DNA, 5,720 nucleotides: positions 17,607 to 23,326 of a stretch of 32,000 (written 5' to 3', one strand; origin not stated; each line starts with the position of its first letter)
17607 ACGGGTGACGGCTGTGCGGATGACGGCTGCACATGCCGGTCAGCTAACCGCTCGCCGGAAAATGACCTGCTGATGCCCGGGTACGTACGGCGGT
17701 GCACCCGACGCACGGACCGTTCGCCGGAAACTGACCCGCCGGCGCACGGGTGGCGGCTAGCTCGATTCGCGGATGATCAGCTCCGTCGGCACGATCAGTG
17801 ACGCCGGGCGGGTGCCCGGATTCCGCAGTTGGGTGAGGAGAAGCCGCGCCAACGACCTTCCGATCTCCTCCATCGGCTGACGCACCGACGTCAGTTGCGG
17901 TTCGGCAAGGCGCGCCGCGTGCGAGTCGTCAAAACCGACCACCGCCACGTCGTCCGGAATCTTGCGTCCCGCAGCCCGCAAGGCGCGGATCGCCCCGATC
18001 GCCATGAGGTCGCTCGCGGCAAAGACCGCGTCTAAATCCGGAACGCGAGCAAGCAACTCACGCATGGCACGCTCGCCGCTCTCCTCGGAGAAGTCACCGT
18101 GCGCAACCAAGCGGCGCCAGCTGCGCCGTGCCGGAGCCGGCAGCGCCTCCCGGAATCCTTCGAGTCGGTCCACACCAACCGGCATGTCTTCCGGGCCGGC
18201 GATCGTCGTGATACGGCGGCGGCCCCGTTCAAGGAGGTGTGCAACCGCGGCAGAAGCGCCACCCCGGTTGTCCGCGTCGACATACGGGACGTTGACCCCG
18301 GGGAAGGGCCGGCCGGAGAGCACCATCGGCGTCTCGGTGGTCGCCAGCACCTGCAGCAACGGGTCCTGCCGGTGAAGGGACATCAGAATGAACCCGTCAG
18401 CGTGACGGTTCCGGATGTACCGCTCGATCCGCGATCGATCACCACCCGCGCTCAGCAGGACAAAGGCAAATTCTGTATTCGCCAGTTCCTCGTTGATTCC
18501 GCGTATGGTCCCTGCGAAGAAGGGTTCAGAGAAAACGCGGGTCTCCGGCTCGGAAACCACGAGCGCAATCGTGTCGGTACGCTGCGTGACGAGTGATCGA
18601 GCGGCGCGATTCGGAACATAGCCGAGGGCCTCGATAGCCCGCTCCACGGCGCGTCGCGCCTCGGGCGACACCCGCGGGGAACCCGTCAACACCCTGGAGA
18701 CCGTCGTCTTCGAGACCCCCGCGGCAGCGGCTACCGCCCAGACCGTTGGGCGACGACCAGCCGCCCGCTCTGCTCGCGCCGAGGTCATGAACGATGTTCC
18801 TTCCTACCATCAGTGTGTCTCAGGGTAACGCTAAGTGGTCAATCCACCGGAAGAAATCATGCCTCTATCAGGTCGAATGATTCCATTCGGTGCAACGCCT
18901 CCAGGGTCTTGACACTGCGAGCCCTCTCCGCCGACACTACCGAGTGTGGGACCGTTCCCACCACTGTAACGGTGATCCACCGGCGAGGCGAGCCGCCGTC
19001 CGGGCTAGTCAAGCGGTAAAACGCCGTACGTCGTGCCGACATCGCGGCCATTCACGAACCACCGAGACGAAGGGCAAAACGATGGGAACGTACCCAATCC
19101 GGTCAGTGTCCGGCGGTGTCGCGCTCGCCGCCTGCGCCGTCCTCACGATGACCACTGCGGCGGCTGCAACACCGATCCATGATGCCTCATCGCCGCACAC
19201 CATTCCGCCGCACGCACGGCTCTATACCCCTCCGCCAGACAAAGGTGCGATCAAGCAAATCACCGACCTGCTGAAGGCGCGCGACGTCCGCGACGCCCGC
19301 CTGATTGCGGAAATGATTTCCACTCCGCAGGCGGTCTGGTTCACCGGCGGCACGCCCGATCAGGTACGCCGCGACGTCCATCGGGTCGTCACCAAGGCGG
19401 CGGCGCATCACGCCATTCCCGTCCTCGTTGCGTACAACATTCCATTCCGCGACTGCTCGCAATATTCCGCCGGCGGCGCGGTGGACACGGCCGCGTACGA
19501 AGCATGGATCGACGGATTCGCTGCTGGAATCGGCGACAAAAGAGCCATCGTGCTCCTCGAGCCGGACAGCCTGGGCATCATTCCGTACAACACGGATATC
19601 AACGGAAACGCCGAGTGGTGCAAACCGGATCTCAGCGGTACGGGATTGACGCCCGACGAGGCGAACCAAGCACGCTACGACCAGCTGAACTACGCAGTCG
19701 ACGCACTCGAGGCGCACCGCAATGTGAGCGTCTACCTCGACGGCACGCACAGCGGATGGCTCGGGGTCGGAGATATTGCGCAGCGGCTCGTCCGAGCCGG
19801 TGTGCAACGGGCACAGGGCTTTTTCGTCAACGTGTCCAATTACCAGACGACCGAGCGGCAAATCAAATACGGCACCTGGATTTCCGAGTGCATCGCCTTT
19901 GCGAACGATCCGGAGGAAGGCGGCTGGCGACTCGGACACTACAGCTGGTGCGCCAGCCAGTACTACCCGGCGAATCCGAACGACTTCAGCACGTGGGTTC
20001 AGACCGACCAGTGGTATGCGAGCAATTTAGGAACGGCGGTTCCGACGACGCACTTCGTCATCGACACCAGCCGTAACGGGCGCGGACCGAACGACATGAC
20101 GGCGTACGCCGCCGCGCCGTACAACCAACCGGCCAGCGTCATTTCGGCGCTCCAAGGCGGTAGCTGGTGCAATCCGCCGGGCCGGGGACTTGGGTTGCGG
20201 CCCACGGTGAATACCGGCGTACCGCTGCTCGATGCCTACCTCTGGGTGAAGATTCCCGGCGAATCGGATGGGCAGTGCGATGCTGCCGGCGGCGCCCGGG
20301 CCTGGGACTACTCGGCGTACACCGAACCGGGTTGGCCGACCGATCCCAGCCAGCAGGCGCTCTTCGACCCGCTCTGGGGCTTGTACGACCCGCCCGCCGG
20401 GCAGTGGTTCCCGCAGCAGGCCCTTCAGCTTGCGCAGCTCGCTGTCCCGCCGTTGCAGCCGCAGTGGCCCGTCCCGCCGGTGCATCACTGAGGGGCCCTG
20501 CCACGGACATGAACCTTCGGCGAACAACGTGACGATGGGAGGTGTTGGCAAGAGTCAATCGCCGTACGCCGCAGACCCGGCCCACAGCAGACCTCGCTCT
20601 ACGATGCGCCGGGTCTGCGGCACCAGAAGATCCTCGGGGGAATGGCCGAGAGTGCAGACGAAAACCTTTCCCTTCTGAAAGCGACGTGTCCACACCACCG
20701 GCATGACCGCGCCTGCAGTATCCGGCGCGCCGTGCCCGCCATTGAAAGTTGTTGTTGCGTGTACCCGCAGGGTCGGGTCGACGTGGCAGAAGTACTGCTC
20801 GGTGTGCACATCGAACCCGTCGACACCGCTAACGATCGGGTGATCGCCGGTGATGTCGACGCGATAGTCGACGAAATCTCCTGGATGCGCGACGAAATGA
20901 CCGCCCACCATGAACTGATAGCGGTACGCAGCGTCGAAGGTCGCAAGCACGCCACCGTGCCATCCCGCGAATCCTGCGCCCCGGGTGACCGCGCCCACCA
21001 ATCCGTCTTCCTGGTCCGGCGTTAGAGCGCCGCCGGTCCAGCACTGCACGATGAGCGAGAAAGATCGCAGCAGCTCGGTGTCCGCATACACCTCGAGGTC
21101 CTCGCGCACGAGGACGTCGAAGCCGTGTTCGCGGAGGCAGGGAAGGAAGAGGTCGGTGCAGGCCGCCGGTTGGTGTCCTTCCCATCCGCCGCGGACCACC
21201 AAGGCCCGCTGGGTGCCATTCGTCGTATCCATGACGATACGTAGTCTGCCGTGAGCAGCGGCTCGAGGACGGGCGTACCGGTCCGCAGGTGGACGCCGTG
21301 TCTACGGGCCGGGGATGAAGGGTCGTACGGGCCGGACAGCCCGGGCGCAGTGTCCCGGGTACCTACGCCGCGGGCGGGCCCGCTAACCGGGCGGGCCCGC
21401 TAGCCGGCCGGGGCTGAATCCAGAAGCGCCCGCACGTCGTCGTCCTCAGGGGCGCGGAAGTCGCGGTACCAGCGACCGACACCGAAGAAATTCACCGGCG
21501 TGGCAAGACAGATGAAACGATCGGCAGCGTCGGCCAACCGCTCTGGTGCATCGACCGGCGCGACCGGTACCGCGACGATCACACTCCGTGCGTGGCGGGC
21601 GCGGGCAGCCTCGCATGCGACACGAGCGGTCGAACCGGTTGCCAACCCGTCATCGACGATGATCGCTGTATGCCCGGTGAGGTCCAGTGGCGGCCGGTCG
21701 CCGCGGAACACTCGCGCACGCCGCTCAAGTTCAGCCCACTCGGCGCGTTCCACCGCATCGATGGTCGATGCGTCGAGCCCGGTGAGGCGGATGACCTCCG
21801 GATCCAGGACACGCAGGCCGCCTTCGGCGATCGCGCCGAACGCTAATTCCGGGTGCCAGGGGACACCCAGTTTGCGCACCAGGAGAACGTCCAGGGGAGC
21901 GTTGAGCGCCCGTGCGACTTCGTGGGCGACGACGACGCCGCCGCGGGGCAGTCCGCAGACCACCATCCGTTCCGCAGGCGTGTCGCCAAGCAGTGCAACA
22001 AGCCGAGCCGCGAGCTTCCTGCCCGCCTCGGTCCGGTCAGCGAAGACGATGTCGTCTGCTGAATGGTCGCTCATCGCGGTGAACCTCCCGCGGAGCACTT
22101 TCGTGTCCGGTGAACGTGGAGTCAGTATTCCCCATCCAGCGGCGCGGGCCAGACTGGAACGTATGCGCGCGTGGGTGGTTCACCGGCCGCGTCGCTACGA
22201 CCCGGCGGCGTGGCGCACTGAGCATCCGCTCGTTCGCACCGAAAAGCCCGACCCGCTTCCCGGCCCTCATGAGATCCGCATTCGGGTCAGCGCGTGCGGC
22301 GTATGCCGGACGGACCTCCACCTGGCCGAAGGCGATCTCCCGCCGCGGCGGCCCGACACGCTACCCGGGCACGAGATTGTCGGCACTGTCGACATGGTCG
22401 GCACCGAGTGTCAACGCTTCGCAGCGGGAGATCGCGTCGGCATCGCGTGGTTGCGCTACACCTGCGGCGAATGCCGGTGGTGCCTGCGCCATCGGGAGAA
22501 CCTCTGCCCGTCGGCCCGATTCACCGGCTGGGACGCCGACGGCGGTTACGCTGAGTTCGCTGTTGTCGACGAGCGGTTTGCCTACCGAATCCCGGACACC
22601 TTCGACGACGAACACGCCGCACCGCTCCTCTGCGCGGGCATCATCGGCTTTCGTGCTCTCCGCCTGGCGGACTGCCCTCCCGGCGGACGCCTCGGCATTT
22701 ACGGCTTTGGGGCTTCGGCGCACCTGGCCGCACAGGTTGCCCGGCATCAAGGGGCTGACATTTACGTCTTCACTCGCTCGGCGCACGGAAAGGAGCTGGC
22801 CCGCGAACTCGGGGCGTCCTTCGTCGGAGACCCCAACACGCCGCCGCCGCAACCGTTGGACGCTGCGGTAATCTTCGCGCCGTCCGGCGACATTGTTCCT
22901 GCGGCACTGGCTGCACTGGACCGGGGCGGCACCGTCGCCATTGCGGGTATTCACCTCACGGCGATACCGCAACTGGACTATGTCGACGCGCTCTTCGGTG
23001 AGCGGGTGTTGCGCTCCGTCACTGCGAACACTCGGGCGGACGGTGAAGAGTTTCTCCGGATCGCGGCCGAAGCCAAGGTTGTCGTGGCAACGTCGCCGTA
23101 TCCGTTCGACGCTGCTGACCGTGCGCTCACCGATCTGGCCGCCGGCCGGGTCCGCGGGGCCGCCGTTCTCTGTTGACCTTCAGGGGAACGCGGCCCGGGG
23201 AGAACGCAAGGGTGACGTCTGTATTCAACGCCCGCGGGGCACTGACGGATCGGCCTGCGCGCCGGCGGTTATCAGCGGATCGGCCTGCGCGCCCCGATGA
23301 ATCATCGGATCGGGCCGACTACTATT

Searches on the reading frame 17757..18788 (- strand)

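Call 65: search_protein_families(library=pfam, proteins=[window:17757-18788:-], max_evalue=0.00001)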
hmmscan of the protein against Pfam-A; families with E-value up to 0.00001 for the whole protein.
window:17757-18788:- (343 aa): 4 families
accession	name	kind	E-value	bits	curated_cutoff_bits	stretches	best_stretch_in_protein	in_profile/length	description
PF13377.12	Peripla_BP_3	-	1.2e-37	130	26.5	1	182-343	1-167/167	Periplasmic binding protein-like domain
PF00532.27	Peripla_BP_1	-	2.5e-28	99.8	22.2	1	72-340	2-280/281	Periplasmic binding proteins and sugar binding domain of LacI family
PF00356.27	LacI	-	1.6e-15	57.1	27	1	19-60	5-46/46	Bacterial regulatory proteins, lacI family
PF13407.12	Peripla_BP_4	-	5.5e-14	52.8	35.1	1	163-322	92-255/258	Periplasmic binding protein domain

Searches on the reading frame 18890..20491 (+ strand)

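Call 65: search_protein_families(library=pfam, proteins=[window:18890-20491:+], max_evalue=0.00001)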
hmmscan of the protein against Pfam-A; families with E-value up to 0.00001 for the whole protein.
window:18890-20491:+ (533 aa): 1 family
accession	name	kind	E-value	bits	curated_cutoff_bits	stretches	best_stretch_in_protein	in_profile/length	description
PF01341.22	Glyco_hydro_6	-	1.5e-69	235.6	27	1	132-467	11-301/305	Glycosyl hydrolases family 6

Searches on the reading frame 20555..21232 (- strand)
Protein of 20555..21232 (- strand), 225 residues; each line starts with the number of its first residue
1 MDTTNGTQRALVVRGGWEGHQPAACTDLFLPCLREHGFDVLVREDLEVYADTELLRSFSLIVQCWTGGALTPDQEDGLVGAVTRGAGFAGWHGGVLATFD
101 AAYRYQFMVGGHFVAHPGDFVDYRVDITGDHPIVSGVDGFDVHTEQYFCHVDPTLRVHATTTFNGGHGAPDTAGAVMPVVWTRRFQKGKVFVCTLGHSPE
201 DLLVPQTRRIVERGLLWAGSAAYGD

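Call 65: search_protein_families(library=pfam, proteins=[window:20555-21232:-], max_evalue=0.00001)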
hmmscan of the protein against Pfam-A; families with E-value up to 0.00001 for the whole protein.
window:20555-21232:- (225 aa): 1 family
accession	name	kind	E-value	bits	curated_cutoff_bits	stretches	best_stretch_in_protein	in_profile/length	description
PF06283.17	ThuA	-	5e-47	161.3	33.4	1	9-218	1-209/209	Trehalose utilisation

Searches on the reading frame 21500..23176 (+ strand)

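Call 24: search_protein_families(library=pfam, proteins=[window:21500-23176:+], max_evalue=0.001)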
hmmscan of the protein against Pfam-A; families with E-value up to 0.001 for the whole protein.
window:21500-23176:+ (558 aa): 3 families
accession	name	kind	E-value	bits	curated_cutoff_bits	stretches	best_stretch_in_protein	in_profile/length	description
PF08240.17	ADH_N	-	1.7e-28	99.3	23.5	1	255-366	1-104/104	Alcohol dehydrogenase GroES-like domain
PF00107.32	ADH_zinc_N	-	8.2e-11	42.4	31.8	1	408-522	4-127/129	Zinc-binding dehydrogenase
PF13602.12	ADH_zinc_N_2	-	0.00014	23.2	27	1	453-557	24-134/134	Zinc-binding dehydrogenase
